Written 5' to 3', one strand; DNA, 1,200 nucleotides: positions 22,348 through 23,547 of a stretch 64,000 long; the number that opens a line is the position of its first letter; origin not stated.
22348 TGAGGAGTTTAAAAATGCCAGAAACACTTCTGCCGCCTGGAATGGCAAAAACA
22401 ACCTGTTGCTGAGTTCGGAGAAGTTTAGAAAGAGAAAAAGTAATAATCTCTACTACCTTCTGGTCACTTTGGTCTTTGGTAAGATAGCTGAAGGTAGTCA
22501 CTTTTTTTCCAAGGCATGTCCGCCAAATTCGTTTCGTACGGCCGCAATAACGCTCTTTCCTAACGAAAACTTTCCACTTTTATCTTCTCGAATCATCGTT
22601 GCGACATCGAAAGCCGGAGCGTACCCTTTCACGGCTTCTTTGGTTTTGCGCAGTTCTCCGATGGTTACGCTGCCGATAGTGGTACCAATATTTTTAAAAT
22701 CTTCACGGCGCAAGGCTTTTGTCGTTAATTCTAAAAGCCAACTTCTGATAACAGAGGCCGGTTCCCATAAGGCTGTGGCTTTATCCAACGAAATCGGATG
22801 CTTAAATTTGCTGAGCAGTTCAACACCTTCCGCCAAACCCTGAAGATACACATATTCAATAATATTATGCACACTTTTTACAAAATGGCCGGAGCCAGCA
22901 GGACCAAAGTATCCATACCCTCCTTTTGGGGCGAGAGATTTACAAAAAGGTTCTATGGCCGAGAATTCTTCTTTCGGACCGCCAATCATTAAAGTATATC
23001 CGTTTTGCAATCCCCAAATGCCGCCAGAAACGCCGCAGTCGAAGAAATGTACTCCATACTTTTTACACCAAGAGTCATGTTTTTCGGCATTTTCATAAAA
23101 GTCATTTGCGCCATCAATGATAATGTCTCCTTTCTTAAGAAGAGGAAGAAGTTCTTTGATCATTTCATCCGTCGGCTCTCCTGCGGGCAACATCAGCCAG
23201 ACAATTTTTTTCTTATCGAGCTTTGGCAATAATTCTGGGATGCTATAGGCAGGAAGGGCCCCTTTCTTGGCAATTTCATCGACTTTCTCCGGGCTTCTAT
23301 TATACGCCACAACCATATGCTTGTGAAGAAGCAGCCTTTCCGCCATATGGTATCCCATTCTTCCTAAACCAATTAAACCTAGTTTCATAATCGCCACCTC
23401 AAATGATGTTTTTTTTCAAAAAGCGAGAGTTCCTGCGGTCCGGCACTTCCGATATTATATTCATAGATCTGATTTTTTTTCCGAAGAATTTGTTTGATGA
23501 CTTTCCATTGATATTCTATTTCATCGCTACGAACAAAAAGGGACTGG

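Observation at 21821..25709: Bacterial/eukaryotic-type oxidative pentose-phosphate operon (zwf-gnd-pgl) plus SIS-domain isomerase in an archaeon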

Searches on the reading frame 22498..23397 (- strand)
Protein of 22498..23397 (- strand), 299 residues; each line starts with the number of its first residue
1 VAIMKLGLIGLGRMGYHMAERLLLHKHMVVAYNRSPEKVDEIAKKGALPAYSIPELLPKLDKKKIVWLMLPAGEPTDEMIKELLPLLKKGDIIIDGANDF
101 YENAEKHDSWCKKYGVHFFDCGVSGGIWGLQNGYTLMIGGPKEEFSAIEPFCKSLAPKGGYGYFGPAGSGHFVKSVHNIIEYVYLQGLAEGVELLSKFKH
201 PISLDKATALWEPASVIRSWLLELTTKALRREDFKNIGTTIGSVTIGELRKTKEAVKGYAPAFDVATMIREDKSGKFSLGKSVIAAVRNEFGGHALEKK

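Call 3: search_protein_families(library=pfam, proteins=[window:22498-23397:-])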
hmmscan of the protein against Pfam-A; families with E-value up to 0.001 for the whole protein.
window:22498-23397:- (299 aa): 7 families
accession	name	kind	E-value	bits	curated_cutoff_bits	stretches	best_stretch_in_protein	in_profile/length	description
PF03446.21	NAD_binding_2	-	1e-39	136.6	21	1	5-157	1-154/161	NAD binding domain of 6-phosphogluconate dehydrogenase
PF02826.25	2-Hacid_dh_C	-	1e-08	35.2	25.1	1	4-95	37-125/178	D-isomer specific 2-hydroxyacid dehydrogenase, NAD binding domain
PF00393.24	6PGD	-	1.1e-07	32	27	1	170-234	1-66/290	6-phosphogluconate dehydrogenase, C-terminal domain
PF03807.23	F420_oxidored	-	2.1e-06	28.7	21.6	1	5-95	1-90/94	NADP oxidoreductase coenzyme F420-dependent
PF01488.26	Shikimate_DH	-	0.00032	21.2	24.3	1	5-67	14-80/138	Shikimate / quinate 5-dehydrogenase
PF03435.24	Sacchrp_dh_NADP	-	0.00063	20.5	25.1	0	8-123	3-100/129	Saccharopine dehydrogenase NADP binding domain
PF02254.24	TrkA_N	-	0.00092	20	23.8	0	8-48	3-42/116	TrkA-N domain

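Call 4: search_protein_families(library=ncbifam, proteins=[window:22498-23397:-])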
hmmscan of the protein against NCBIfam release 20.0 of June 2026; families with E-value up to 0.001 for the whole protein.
window:22498-23397:- (299 aa): 12 families
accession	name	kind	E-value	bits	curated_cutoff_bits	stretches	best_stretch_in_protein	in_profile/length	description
NF007161.0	PRK09599.1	subfamily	1.7e-90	303.4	271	1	4-298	1-300/302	NADP-dependent phosphogluconate dehydrogenase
TIGR00872.1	gnd_rel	equivalog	1.6e-77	260.7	297.2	1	4-299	1-298/299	phosphogluconate dehydrogenase (NAD(+)-dependent, decarboxylating)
NF006765.0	PRK09287.1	equivalog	8.2e-53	179.9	413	1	3-236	3-246/476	NADP-dependent phosphogluconate dehydrogenase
TIGR00873.1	gnd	equivalog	1.3e-48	165.9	426.7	1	6-238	2-242/467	decarboxylating NADP(+)-dependent phosphogluconate dehydrogenase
TIGR01692.1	HIBADH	equivalog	1.3e-23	83.8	291.6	1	9-196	2-188/288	3-hydroxyisobutyrate dehydrogenase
NF008592.0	PRK11559.1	equivalog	2.5e-18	66.4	397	1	4-196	3-194/296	2-hydroxy-3-oxopropionate reductase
TIGR01505.1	tartro_sem_red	equivalog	7.7e-18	64.7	340.75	1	5-197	1-192/291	2-hydroxy-3-oxopropionate reductase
NF043037.1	ThreonDh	equivalog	1.8e-13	50.6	350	1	5-207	4-204/297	L-threonate dehydrogenase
NF011633.0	PRK15059.1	equivalog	4.1e-08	32.7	451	1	4-197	1-192/292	2-hydroxy-3-oxopropionate reductase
NF012005.0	PRK15461.1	equivalog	9.7e-07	28.2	348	1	5-78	3-73/298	sulfolactaldehyde 3-reductase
NF006409.0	PRK08655.1-3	equivalog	0.00037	20.2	310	1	5-95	2-89/290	prephenate dehydrogenase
TIGR01327.1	PGDH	equivalog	0.00051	19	454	1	5-97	140-229/525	phosphoglycerate dehydrogenase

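Call 32: find_homologous_proteins(query=window:22498-23388:-)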
Query window:22498-23388:- (296 aa): 7998 proteins with E <= 0.001 among 8000 candidates; the best 120 are listed.
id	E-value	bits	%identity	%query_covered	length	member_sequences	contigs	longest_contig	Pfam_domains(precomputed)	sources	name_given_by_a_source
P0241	1.3e-190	650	97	100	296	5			PF03446.22,PF02826.26,PF00393.25,PF03807.24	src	-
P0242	4.3e-159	547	79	100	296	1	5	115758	PF03446.22,PF02826.26,PF00393.25,PF03807.24,PF01488.27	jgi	-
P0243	1.2e-158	545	81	100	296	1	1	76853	PF03446.22,PF02826.26,PF00393.25,PF03807.24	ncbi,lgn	-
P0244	1.8e-156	538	79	100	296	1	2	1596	PF03446.22,PF02826.26,PF00393.25,PF03807.24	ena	-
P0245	2.3e-156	538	78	100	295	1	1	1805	PF03446.22,PF02826.26,PF00393.25,PF03807.24,PF01488.27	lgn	-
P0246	3.8e-155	534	78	100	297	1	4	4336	PF03446.22,PF02826.26,PF00393.25,PF03435.25,PF03807.24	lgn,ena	-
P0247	5.1e-155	533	77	100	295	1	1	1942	PF03446.22,PF02826.26,PF00393.25,PF03807.24,PF01488.27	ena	-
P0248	1.6e-154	532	78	99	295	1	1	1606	PF03446.22,PF02826.26,PF00393.25,PF03807.24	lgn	-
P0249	1.1e-152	526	77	100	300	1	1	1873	PF03446.22,PF02826.26,PF00393.25,PF03807.24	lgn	-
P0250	2.9e-152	524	77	100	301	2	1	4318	PF03446.22,PF02826.26,PF00393.25,PF03807.24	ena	-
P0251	2.7e-151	521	77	100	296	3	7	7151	PF03446.22,PF02826.26,PF00393.25,PF03807.24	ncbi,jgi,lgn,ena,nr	ncbi:MAG TPA: NADP-dependent phosphogluconate dehydrogenase [Candidatus Nanoarchaeia archaeon]|nr:NA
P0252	9.4e-151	519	77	100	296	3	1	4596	PF03446.22,PF02826.26,PF00393.25,PF03807.24,PF01488.27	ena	-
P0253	2.4e-150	518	75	100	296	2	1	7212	PF03446.22,PF02826.26,PF00393.25,PF03807.24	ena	-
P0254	2.7e-150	518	77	100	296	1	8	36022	PF03446.22,PF02826.26,PF00393.25,PF03807.24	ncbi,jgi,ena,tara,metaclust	tara:strand:- start:8920 stop:9810 length:891 start_codon:yes stop_codon:yes gene_type:complete|meta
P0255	2.9e-150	518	75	100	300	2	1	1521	PF03446.22,PF02826.26,PF00393.25,PF03807.24,PF01488.27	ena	-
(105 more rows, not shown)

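Call 59: search_solved_structures(query=window:22498-23388:-, max_evalue=1e-10, show_alignments=2)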
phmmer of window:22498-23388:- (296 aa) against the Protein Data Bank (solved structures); distinct sequences matched with E-value up to 1e-10: 31.
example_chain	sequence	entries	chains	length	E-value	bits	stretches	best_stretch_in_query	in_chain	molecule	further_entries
6vpb_A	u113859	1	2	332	1.5e-56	195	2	1-157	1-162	6-phosphogluconate dehydrogenase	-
10gw_A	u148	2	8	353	9e-54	185.9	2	1-157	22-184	6-phosphogluconate dehydrogenase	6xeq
8ihe_A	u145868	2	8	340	8.3e-53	182.8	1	1-193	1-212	Probable 6-phosphogluconate dehydrogenase,decarboxylating Gnd2 | 6-phosphogluconate dehydrogenase, NAD(+)-dependent, decarboxylating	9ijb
4e21_A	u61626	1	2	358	4.3e-48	167.3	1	1-193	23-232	6-phosphogluconate dehydrogenase (Decarboxylating)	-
2w8z_A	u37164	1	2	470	9.4e-39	136.6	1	2-230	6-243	6-PHOSPHOGLUCONATE DEHYDROGENASE, DECARBOXYLATING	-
2w90_A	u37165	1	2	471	9.4e-39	136.6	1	2-230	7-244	6-PHOSPHOGLUCONATE DEHYDROGENASE, DECARBOXYLATING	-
2p4q_A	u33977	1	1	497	7e-37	130.5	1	3-231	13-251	6-phosphogluconate dehydrogenase, decarboxylating 1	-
8i4n_A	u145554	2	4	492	1.9e-35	125.7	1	2-232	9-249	6-phosphogluconate dehydrogenase, decarboxylating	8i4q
2iyo_A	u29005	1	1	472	6.2e-35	124.1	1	3-239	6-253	6-PHOSPHOGLUCONATE DEHYDROGENASE, DECARBOXYLATING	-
2iyp_A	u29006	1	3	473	6.2e-35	124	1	3-239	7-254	6-PHOSPHOGLUCONATE DEHYDROGENASE, DECARBOXYLATING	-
2iz0_A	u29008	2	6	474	6.3e-35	124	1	3-239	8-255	6-PHOSPHOGLUCONATE DEHYDROGENASE, DECARBOXYLATING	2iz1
7cb0_A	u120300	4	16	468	1.3e-34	123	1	2-226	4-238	6-phosphogluconate dehydrogenase, decarboxylating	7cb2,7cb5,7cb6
2zyg_A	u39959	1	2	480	1.7e-32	116.1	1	2-230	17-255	6-phosphogluconate dehydrogenase, decarboxylating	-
4gwg_A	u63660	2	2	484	2.7e-32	115.4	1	3-230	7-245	6-phosphogluconate dehydrogenase, decarboxylating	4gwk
5uq9_A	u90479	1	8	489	2.8e-32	115.4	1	3-230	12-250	6-phosphogluconate dehydrogenase, decarboxylating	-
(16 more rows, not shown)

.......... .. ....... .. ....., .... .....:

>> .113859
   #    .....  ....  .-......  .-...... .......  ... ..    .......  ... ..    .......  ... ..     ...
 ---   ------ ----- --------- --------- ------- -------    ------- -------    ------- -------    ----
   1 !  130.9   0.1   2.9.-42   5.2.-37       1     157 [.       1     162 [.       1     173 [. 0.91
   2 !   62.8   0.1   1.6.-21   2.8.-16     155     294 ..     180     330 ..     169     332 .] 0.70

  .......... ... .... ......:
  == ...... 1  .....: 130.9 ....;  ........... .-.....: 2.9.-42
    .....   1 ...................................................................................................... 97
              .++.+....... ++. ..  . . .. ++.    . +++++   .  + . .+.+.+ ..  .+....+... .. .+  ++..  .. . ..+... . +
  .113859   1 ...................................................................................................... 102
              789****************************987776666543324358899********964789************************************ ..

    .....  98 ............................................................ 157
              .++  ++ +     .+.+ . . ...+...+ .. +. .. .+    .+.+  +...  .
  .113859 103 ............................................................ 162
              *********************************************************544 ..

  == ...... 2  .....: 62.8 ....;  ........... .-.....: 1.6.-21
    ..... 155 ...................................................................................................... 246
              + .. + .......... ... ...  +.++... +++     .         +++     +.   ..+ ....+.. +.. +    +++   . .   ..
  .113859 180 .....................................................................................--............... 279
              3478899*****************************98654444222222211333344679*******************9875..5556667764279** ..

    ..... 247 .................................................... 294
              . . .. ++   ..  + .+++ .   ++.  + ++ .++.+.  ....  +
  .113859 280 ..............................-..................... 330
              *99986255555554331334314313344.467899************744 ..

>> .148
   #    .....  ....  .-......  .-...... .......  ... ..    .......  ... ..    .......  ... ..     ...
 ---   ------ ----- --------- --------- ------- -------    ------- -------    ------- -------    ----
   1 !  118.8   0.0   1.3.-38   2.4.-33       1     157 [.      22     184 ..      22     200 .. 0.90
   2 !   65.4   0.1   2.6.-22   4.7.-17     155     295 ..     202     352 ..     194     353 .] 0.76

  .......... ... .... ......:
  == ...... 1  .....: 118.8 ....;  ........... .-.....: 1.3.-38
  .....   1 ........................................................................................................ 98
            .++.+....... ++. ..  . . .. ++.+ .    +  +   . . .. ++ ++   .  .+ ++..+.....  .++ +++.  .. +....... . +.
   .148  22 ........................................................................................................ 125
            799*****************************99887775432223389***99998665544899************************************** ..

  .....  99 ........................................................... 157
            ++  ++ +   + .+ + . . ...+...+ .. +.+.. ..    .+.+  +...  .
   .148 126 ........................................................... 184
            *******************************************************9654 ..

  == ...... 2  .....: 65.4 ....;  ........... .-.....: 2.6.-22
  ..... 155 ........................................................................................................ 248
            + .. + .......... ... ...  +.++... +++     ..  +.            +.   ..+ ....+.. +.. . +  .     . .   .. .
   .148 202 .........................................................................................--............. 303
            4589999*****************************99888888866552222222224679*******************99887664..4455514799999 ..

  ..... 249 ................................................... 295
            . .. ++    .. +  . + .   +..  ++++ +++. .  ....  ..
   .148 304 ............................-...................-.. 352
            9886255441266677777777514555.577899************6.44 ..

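Call 82: search_protein_representatives(protein=window:22498-23388:-)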
Query: 296 residues. Proteins with E-value up to 0.001 (for the whole library): 11989; up to 1e-10: 4352; up to 1e-30: 558. The best 150 are listed.
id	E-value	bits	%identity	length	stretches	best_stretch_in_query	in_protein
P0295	2.2e-145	499.9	75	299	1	2-296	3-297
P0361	4.6e-74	265.7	45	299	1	3-293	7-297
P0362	5.7e-73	262.1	63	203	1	2-192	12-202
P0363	4.0e-70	252.8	68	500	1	79-251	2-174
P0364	1.0e-68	248.2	43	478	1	1-295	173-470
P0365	3.8e-67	243.0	46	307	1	1-292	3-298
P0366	4.7e-65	236.1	43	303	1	1-294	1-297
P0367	5.0e-64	232.8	42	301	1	1-296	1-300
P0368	1.8e-63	230.9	42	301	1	2-293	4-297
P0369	1.8e-63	230.9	67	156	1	1-156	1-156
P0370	2.9e-63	230.2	35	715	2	2-268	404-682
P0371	4.1e-63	229.8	66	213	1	3-152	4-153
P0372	4.5e-61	223.1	41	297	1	1-295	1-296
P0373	4.5e-61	223.1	41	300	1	2-292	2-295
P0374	5.3e-61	222.8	42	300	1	1-293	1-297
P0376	1.6e-60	221.3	40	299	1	1-294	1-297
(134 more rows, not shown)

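Call 84: list_cluster_members(proteins=[P0361, P0364, P0365, P0366, P0367, P0368, P0372, P0373, P0374, P0376])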
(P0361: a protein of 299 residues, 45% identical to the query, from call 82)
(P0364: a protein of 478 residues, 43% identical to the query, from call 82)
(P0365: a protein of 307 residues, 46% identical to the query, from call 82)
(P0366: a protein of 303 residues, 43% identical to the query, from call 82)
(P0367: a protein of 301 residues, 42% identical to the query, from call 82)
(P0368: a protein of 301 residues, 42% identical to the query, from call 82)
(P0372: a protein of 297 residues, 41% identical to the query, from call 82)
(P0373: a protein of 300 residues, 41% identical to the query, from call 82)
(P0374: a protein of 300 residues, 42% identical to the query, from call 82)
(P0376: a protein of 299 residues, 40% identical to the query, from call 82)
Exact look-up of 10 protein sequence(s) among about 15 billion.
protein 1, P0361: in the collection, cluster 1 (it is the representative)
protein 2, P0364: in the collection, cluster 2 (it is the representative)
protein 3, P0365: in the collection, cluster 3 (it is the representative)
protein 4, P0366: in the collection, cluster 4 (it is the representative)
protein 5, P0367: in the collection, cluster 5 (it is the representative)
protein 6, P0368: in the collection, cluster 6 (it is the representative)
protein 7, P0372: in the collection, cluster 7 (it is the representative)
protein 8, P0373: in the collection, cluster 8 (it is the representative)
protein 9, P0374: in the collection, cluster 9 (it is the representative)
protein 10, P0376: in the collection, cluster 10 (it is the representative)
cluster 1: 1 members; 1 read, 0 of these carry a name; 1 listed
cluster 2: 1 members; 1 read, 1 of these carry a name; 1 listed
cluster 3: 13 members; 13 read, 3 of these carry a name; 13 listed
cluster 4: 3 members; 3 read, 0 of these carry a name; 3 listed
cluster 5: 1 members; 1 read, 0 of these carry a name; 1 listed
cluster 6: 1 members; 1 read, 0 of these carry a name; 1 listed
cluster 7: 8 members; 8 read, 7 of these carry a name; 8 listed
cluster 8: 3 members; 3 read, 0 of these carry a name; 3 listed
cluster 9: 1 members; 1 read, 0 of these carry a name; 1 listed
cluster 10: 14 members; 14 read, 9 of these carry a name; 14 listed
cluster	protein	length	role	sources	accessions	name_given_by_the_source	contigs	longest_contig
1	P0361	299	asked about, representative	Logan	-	-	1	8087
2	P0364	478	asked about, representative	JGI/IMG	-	6-phosphogluconate dehydrogenase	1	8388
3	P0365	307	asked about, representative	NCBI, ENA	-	-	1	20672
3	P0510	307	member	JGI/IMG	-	6-phosphogluconate dehydrogenase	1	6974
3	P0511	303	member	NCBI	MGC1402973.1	MAG: decarboxylating 6-phosphogluconate dehydrogenase [Thermodesulfobacteriota bacterium]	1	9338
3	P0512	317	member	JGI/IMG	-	6-phosphogluconate dehydrogenase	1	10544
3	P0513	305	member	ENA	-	-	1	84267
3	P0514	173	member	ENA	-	-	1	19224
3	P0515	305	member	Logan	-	-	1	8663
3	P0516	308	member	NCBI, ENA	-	-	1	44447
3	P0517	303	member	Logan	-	-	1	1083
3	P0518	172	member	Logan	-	-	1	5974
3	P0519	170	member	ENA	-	-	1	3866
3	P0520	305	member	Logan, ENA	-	-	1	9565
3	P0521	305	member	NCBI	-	-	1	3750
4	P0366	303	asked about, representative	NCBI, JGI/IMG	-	-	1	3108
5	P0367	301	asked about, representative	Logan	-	-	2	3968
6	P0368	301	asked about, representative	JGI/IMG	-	-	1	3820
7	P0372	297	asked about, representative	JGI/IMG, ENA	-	6-phosphogluconate dehydrogenase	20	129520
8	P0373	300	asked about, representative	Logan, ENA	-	-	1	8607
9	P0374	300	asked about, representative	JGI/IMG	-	-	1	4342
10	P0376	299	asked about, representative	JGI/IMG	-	6-phosphogluconate dehydrogenase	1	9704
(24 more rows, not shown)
